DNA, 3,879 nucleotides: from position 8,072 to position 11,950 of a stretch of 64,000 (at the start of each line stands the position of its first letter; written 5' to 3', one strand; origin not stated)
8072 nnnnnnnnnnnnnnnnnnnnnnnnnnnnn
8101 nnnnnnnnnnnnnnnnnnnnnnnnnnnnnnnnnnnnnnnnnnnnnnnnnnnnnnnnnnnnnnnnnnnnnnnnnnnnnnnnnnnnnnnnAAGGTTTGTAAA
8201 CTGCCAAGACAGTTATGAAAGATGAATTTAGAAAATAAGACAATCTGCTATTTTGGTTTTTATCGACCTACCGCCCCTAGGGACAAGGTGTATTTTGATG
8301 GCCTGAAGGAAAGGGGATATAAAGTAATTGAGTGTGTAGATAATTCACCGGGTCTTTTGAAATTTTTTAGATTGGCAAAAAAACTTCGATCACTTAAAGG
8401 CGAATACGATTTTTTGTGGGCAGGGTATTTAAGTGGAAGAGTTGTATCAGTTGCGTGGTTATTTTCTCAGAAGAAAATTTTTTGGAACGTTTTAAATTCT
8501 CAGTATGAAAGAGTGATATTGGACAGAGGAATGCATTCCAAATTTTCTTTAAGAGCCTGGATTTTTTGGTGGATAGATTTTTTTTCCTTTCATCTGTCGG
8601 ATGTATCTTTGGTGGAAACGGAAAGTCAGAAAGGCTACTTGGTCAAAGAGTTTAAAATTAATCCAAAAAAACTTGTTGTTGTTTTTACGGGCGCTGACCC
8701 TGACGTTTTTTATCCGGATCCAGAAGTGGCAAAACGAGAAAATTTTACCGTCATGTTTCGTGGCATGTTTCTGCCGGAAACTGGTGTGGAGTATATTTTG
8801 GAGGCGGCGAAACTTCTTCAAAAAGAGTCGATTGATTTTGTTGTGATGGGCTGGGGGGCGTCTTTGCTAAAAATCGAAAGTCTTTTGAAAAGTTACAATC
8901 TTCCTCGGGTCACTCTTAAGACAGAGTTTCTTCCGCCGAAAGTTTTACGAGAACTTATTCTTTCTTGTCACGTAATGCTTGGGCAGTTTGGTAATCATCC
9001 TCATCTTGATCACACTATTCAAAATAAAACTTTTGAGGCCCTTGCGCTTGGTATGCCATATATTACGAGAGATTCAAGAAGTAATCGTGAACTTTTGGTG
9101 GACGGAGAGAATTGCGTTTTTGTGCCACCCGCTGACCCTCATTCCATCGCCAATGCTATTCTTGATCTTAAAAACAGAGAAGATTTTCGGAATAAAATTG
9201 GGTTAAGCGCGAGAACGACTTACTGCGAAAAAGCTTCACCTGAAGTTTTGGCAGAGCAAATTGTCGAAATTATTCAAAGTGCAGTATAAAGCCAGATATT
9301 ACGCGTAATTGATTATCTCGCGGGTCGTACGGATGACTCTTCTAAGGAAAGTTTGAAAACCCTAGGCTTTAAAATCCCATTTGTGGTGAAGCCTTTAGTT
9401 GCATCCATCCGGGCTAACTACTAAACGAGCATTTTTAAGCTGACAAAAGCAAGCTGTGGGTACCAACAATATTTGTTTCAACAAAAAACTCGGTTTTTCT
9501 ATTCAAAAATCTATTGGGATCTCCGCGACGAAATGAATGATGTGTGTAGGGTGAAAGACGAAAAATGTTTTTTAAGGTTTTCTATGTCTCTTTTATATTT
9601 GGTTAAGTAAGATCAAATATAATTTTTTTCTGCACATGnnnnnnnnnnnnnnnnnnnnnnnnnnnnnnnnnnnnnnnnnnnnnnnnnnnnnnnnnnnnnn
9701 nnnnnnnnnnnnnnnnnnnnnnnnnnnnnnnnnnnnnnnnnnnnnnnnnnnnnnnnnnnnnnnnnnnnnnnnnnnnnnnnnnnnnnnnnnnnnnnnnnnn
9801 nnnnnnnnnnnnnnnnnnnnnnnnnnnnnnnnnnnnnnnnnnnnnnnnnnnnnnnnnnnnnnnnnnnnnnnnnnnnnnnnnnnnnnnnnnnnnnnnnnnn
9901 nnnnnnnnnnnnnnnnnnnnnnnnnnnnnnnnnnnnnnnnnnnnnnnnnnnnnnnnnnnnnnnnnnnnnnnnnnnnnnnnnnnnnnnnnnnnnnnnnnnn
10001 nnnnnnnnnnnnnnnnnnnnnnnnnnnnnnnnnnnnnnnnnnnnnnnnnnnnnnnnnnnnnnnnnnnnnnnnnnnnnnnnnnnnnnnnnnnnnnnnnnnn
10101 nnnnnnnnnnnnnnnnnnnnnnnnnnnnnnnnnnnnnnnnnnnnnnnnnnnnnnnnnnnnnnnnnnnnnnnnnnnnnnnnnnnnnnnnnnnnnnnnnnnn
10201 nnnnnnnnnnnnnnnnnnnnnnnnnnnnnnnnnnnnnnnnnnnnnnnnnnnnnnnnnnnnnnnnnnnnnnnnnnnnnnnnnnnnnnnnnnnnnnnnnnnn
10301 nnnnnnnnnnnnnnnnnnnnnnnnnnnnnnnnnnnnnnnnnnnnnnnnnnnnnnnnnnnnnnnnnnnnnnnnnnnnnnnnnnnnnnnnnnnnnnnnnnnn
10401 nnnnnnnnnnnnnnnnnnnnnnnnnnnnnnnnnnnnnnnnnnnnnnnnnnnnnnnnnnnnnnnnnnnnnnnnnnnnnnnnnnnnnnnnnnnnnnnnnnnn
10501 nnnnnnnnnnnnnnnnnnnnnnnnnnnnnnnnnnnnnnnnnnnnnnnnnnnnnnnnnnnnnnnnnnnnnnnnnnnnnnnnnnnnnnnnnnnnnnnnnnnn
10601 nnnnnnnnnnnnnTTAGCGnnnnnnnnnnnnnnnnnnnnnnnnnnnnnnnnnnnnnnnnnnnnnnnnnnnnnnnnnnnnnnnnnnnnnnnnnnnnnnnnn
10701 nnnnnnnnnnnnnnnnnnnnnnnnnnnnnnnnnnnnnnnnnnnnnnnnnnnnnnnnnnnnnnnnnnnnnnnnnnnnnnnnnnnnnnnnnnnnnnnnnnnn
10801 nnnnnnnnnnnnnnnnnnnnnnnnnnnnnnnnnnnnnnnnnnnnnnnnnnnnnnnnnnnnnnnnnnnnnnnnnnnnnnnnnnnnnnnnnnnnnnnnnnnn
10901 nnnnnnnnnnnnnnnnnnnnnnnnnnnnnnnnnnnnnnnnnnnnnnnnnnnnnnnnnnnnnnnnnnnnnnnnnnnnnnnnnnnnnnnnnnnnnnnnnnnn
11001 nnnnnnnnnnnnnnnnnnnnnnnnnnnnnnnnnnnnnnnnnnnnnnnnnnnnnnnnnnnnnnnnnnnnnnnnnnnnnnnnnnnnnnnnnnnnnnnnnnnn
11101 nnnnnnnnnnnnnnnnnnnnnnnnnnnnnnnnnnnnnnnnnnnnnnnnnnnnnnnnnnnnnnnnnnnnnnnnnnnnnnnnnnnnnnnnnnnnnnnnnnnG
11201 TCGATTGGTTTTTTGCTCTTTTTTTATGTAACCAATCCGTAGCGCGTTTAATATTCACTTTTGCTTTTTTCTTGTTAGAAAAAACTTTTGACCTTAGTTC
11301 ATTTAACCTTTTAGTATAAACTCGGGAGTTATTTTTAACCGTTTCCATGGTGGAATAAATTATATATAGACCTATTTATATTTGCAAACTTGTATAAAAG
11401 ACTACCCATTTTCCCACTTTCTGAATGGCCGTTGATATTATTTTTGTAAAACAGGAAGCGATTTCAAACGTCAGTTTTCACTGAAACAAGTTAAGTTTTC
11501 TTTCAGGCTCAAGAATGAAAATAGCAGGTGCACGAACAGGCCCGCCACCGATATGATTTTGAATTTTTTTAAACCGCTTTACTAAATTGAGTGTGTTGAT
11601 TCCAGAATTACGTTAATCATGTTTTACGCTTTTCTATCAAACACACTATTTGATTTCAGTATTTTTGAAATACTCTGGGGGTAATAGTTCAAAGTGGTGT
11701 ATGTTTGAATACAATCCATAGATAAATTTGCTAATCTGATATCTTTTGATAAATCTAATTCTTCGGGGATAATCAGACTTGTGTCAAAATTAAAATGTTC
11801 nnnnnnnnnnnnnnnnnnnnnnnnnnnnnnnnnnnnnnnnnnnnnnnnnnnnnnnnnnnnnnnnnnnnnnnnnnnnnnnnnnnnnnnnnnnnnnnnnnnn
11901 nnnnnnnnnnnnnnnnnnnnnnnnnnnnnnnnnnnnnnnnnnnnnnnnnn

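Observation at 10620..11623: Half-size (single Nudix-like repeat) NDP-hexose 2,3-dehydratase next to a 275-bp non-coding gap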

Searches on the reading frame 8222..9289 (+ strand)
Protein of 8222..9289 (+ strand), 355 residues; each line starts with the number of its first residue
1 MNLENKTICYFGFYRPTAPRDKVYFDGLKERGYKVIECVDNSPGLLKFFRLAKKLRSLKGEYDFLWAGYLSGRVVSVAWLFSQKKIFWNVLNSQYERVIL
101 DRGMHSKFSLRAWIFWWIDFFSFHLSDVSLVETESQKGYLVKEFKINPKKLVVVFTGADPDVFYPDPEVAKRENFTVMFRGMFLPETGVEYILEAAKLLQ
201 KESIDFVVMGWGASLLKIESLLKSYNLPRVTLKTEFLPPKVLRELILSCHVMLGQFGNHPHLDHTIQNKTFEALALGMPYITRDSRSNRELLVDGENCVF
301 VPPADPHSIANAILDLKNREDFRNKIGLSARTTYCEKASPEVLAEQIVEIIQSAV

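Call 3: search_protein_families(library=pfam, proteins=[window:8222-9289:+], max_evalue=0.01)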
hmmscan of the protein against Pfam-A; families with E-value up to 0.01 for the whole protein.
window:8222-9289:+ (355 aa): 4 families
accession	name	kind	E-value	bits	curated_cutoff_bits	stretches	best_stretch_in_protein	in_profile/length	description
PF00534.26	Glycos_transf_1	-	1.4e-16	60.9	26.4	1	171-331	12-170/172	Glycosyl transferases group 1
PF13692.12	Glyco_trans_1_4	-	8.6e-16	58.9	27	1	176-316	3-139/142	Glycosyl transferases group 1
PF13524.12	Glyco_trans_1_2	-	1.6e-08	35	25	1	202-348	13-143/144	Glycosyl transferase-like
PF13439.12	Glyco_transf_4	-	0.00048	20.6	28.5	1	94-161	106-169/170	Glycosyltransferase Family 4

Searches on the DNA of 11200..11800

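Call 28: search_rna_families(source=window, start=11200, end=11800, threshold=evalue, max_evalue=1)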
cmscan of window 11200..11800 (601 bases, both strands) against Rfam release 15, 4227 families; matches with E-value up to 1: 0.
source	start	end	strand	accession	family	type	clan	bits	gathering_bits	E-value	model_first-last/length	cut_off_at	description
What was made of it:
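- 11349..11623 (.): 275-bp AT-rich intergenic spacer with no remnant of a dehydratase repeat. It probably holds the gene's own promoter. No Rfam match (call 28).
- Tried and rejected: There was no Rfam hit (call 28) and no terminator-like site.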
